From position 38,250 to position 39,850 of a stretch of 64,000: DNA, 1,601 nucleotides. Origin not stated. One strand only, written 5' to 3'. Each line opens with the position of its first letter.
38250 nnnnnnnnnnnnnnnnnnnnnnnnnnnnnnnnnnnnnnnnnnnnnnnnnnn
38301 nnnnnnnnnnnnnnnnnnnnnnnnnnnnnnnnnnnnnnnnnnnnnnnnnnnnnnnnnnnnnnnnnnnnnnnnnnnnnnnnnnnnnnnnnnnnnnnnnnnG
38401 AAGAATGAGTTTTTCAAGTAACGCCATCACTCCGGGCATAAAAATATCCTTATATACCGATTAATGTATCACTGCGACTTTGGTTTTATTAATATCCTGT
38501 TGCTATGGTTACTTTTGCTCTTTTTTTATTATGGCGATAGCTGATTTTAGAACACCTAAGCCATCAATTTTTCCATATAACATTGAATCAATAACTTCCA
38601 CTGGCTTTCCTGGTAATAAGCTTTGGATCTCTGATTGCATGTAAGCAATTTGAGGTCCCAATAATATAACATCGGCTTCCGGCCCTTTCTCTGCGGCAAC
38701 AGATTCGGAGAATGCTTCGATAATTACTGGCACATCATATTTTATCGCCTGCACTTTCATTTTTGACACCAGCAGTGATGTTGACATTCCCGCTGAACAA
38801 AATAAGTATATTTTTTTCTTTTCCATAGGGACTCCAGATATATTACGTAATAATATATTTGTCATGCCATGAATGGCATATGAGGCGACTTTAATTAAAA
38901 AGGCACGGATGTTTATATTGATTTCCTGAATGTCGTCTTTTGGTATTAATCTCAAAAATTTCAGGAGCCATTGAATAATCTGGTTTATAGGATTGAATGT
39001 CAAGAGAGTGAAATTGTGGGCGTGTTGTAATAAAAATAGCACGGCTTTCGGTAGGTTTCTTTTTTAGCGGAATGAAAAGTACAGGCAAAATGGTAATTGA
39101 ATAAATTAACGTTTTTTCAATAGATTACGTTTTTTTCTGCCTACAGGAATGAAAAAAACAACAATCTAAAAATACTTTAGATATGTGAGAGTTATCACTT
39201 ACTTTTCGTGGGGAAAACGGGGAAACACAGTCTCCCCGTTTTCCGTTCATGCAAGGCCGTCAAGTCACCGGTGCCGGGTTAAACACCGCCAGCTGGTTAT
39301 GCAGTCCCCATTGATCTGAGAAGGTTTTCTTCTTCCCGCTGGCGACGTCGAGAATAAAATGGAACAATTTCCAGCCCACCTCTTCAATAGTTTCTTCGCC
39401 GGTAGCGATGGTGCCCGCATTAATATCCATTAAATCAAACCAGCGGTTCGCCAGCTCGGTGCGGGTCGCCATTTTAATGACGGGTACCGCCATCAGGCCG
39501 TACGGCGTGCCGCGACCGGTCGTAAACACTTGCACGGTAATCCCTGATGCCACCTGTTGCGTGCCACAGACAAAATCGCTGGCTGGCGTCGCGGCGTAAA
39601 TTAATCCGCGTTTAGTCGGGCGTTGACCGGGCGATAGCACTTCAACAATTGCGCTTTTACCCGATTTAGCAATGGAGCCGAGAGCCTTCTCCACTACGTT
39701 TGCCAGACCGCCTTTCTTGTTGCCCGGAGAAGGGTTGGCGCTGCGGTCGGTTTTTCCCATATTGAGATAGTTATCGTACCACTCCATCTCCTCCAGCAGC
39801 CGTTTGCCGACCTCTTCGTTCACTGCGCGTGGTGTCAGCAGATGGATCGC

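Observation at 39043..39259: Repeated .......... motif in the promoter region of the EIIB-led operon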

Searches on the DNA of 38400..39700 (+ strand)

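Call 5: search_dna_similar(query=window:38400-39400:+, collection=ecoli_genomes, mode=near, max_rows=20)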
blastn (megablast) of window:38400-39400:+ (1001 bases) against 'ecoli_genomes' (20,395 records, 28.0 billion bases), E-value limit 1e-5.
Records with a match: 5362; places in all: 5869; records where one place covers at least 80% of the query: 3.
Genomes with a match: 5359 of 5426; with a place that covers at least 80% of the query: 3. Places per genome that has any: lowest 1, median 1, highest 5. On chromosomes: 5866 places; on plasmids: 3.
Best place of each record, by identity: >=99% 6; 95-99% 4723; 90-95% 632; 80-90% 1.
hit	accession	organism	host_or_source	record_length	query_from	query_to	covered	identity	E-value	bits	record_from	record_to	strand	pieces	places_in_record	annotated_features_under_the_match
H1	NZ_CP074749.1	Escherichia coli strain R32_14_1F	goat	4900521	1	1001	100%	99.0%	0e+0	1794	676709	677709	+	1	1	PTS sugar transporter subunit IIB | garD: galactarate dehydratase | chbC: PTS N,N'-diacetylchitobiose transporter subunit IIC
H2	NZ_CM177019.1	Escherichia coli strain RMDEC465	Homo sapiens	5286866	1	1001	100%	99.0%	0e+0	1794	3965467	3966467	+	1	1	PTS sugar transporter subunit IIB | garD: galactarate dehydratase | chbC: PTS N,N'-diacetylchitobiose transporter subunit IIC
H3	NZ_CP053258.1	Escherichia coli strain GF4-3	Guinea fowl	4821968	1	1001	100%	88.4%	0e+0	1206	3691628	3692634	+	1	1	PTS sugar transporter subunit IIB | garD: galactarate dehydratase | chbC: PTS N,N'-diacetylchitobiose transporter subunit IIC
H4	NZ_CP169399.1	Escherichia coli strain MFDS1022581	Animal source foods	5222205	861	1001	14%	100.0%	5e-66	261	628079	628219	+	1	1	garD: galactarate dehydratase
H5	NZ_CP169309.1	Escherichia coli strain MFDS1019527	cattle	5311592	861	1001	14%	100.0%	5e-66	261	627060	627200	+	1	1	garD: galactarate dehydratase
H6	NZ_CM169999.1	Escherichia coli strain N96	Tibetan Pig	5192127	861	1001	14%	100.0%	5e-66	261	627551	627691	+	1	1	garD: galactarate dehydratase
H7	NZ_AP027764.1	Escherichia coli strain 2017-02-2CC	Homo sapiens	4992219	861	1001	14%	99.3%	2e-64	255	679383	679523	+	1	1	garD: galactarate dehydratase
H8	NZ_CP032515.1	Escherichia coli strain 118UI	Homo sapiens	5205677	861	1001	14%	97.9%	5e-61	244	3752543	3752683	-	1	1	garD: galactarate dehydratase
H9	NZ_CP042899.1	Escherichia coli strain CFSAN061763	missing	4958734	861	1001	14%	97.9%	5e-61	244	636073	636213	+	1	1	garD: galactarate dehydratase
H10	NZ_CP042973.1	Escherichia coli strain CFSAN061768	missing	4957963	861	1001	14%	97.9%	5e-61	244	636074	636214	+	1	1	garD: galactarate dehydratase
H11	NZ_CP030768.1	Escherichia coli strain 2017C-4173W12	missing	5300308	861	1001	14%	97.9%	5e-61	244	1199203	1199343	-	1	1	garD: galactarate dehydratase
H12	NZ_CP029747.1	Escherichia coli strain 2016C-3878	Homo sapiens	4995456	861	1001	14%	97.9%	5e-61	244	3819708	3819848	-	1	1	garD: galactarate dehydratase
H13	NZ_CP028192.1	Escherichia coli strain CFSAN018748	tissue and/or biological fluid swine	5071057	861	1001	14%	97.9%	5e-61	244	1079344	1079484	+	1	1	garD: galactarate dehydratase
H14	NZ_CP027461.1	Escherichia coli strain 95-3322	missing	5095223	861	1001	14%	97.9%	5e-61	244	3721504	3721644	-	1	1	garD: galactarate dehydratase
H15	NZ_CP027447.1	Escherichia coli strain 2014C-3075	Homo sapiens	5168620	861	1001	14%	97.9%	5e-61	244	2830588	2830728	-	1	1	garD: galactarate dehydratase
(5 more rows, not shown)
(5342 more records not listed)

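Call 6: get_annotated_region(hit=H1, flank=12000)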
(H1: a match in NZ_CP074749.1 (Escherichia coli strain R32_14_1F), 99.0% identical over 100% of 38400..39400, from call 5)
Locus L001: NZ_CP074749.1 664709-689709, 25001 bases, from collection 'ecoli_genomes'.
description: Escherichia coli strain R32_14_1F chromosome, complete genome
organism: Escherichia coli strain R32_14_1F (NCBI taxid 562)
replicon: chromosome; assembly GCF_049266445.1
host: goat; source: missing; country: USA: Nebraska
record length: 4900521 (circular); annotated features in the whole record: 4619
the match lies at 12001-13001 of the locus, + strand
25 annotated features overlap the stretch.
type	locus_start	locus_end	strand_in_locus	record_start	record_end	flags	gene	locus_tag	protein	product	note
CDS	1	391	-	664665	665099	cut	agaF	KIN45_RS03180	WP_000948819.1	PTS galactosamine/N-acetylgalactosamine transporter subunit IIA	-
CDS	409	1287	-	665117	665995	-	agaE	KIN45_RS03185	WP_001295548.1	PTS N-acetylgalactosamine transporter subunit IID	-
CDS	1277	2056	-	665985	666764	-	agaW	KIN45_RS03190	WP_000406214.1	PTS N-acetylgalactosamine transporter subunit IIC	-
CDS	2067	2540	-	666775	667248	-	agaV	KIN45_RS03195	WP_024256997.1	PTS N-acetylgalactosamine transporter subunit IIB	-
CDS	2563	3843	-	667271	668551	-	kbaZ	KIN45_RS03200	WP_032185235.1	tagatose-bisphosphate aldolase subunit KbaZ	-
CDS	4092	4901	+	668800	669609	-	agaR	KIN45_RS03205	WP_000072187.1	aga operon transcriptional regulator AgaR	-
CDS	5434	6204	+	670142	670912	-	agaR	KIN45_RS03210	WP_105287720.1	transcriptional repressor AgaR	-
CDS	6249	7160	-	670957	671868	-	-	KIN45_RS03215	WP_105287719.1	ROK family protein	-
CDS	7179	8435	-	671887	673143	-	-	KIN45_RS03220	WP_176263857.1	Gfo/Idh/MocA family protein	-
CDS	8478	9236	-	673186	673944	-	chbG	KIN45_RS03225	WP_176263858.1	chitin disaccharide deacetylase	-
CDS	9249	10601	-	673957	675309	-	-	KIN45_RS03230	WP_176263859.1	6-phospho-beta-glucosidase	-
CDS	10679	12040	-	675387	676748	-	chbC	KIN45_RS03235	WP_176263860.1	PTS N,N'-diacetylchitobiose transporter subunit IIC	-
CDS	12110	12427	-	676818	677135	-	-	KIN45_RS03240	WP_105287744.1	PTS sugar transporter subunit IIB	-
CDS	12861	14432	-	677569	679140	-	garD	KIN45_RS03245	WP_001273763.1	galactarate dehydratase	-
CDS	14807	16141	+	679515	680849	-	garP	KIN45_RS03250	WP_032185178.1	galactarate/glucarate/glycerate transporter GarP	-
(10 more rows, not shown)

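Call 7: get_annotated_region(hit=H3, flank=12000)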
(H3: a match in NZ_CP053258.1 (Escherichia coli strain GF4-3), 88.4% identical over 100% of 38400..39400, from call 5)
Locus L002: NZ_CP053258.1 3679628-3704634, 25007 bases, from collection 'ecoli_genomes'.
description: Escherichia coli strain GF4-3 chromosome, complete genome
organism: Escherichia coli strain GF4-3 (NCBI taxid 562)
replicon: chromosome; assembly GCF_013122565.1
host: Guinea fowl; source: Caecum; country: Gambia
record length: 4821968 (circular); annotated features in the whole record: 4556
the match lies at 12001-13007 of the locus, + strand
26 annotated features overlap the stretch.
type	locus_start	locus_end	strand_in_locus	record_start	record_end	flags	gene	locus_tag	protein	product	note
CDS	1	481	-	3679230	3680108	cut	agaE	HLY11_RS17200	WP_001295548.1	PTS N-acetylgalactosamine transporter subunit IID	-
CDS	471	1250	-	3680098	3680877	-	agaW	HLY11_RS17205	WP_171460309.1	PTS N-acetylgalactosamine transporter subunit IIC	-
CDS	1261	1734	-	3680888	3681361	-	agaV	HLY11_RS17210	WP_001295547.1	PTS N-acetylgalactosamine transporter subunit IIB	-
CDS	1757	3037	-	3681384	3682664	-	kbaZ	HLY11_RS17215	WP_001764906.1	tagatose-bisphosphate aldolase subunit KbaZ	-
CDS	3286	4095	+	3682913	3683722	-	agaR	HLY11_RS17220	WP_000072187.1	aga operon transcriptional regulator AgaR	-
CDS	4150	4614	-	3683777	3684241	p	yhaV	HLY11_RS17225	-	type II toxin-antitoxin system ribonuclease toxin YhaV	internal stop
CDS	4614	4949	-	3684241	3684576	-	prlF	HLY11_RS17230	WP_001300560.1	type II toxin-antitoxin system antitoxin PrlF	-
CDS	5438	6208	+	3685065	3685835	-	agaR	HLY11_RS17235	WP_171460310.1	transcriptional repressor AgaR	-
CDS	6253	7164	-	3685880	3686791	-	-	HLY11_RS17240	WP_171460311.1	ROK family protein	-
CDS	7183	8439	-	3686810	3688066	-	-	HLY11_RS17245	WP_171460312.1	Gfo/Idh/MocA family protein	-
CDS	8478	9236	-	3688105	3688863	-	chbG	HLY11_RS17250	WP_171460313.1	chitin disaccharide deacetylase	-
CDS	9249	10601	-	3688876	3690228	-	-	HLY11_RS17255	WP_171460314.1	6-phospho-beta-glucosidase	-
CDS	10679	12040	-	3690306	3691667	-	chbC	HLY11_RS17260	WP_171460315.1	PTS N,N'-diacetylchitobiose transporter subunit IIC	-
CDS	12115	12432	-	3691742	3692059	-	-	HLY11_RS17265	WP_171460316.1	PTS sugar transporter subunit IIB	-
CDS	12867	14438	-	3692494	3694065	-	garD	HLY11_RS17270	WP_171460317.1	galactarate dehydratase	-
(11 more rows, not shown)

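Call 52: search_rna_families(source=window, start=38400, end=39700, threshold=evalue, max_evalue=1)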
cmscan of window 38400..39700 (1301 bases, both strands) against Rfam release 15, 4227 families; matches with E-value up to 1: 1.
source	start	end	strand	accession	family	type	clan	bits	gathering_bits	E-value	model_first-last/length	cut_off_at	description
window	39218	39260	+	RF03086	chrB-b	Cis-reg;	-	17.8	36.5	0.6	1-49/49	no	chrB-b RNA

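Call 65: search_dna_similar(query=window:38827-38965:-, collection=ecoli_genomes, mode=distant, max_rows=12, max_evalue=0.01)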
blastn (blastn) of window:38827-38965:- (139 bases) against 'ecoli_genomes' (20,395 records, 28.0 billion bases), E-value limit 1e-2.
Records with a match: 3; places in all: 3; records where one place covers at least 80% of the query: 3.
Genomes with a match: 3 of 5426; with a place that covers at least 80% of the query: 3. Places per genome that has any: lowest 1, median 1, highest 1. On chromosomes: 3 places; on plasmids: 0.
Best place of each record, by identity: >=99% 2; 80-90% 1.
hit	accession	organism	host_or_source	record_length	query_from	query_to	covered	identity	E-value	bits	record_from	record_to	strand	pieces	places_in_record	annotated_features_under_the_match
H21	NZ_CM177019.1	Escherichia coli strain RMDEC465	Homo sapiens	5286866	1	139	100%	100.0%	4e-64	251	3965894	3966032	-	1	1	none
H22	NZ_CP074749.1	Escherichia coli strain R32_14_1F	goat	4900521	1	139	100%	99.3%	2e-62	247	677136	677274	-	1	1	none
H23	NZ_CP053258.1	Escherichia coli strain GF4-3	Guinea fowl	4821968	1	139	100%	87.1%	4e-39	168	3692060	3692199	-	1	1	none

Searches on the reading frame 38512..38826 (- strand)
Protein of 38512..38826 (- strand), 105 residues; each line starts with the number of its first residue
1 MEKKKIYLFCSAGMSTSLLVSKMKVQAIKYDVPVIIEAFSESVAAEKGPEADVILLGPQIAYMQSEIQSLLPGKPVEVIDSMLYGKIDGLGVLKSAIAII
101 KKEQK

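Call 61: search_protein_families(library=pfam, proteins=[window:38512-38826:-])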
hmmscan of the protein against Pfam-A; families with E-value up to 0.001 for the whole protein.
window:38512-38826:- (105 aa): 1 family
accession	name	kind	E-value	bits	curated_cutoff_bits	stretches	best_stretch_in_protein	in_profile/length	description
PF02302.22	PTS_IIB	-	4.3e-14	53.4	23.6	1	5-94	1-89/90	PTS system, Lactose/Cellobiose specific IIB subunit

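Call 62: find_homologous_proteins(query=window:38512-38826:-, max_evalue=1e-10)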
Query window:38512-38826:- (105 aa): 1211 proteins with E <= 1e-10 among 1406 candidates; the best 120 are listed.
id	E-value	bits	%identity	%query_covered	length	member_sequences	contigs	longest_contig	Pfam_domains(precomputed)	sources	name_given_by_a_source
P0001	4.0e-56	205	97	100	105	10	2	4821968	PF02302.23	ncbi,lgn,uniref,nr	ncbi:PTS sugar transporter subunit IIB [Escherichia coli]|uniref:PTS sugar transporter subunit IIB n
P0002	1.3e-46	174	81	97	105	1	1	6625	PF02302.23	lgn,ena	-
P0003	2.0e-46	174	82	97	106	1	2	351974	PF02302.23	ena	-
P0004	2.3e-46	174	81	97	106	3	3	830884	PF02302.23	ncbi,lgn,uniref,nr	ncbi:PTS sugar transporter subunit IIB [Superficieibacter sp.]|uniref:PTS sugar transporter subunit 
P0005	2.7e-46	173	84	89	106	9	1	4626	PF02302.23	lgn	-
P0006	6.6e-46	172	83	89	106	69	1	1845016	PF02302.23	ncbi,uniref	ncbi:PTS sugar transporter subunit IIB [Pseudocitrobacter cyperus]|uniref:PTS sugar transporter subu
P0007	9.1e-46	172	80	100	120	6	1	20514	PF02302.23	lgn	-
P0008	1.1e-45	171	82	90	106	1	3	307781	PF02302.23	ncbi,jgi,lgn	-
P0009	1.2e-45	171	80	100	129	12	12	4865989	PF02302.23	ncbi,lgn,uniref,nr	ncbi:PTS system N,N'-diacetylchitobiose-specific transporter subunit IIB [Salmonella enterica subsp.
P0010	1.4e-45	171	80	97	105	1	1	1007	PF02302.23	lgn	-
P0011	1.7e-45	171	83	90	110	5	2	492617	PF02302.23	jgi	-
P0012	2.0e-45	171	84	89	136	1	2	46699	PF02302.23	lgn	-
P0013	2.0e-45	171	80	97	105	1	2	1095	PF02302.23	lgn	-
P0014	2.2e-45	170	81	90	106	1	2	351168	PF02302.23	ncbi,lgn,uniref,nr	ncbi:PTS sugar transporter subunit IIB [Superficieibacter electus]|uniref:PTS system N,N'-diacetylch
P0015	2.8e-45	170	82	90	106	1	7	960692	PF02302.23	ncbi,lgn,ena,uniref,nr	ncbi:PTS sugar transporter subunit IIB [Superficieibacter sp. 1612_C1]|uniref:PTS sugar transporter 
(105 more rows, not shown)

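Call 63: find_encoding_contigs(protein=P0004, flank=8000, max_places=2)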
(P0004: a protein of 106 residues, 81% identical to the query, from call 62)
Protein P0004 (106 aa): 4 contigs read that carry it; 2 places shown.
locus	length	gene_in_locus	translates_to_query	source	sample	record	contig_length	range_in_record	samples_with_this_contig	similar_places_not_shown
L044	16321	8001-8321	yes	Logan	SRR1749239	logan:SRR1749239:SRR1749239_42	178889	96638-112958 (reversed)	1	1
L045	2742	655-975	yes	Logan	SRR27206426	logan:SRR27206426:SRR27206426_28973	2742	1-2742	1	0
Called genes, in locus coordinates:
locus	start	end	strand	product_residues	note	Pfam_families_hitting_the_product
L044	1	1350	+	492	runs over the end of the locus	PF00171:Aldedh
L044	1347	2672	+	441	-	PF04996:AstB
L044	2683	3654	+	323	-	PF24827:AstE_AspA_cat, PF04952:AstE_AspA_hybrid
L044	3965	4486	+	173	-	PF13801:Metal_resist, PF07813:LTXXQ, PF16231:DUF4890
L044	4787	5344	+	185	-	PF05962:HutD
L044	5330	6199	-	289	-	PF27096:UvrC_M, PF27115:Cho_C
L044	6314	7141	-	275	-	PF02540:NAD_synthase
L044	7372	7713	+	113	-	PF04355:BamE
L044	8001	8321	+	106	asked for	PF02302:PTS_IIB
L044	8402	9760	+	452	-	PF02378:PTS_EIIC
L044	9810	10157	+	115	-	PF02255:PTS_IIA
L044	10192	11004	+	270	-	PF02311:AraC_binding (weak), PF07883:Cupin_2, PF12833:HTH_18, PF00165:HTH_AraC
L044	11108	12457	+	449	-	PF02056:Glyco_hydro_4, PF11975:Glyco_hydro_4C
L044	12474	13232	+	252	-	PF04794:YdjC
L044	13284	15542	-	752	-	PF00199:Catalase, PF06628:Catalase-rel, PF18011:Catalase_C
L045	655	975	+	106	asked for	PF02302:PTS_IIB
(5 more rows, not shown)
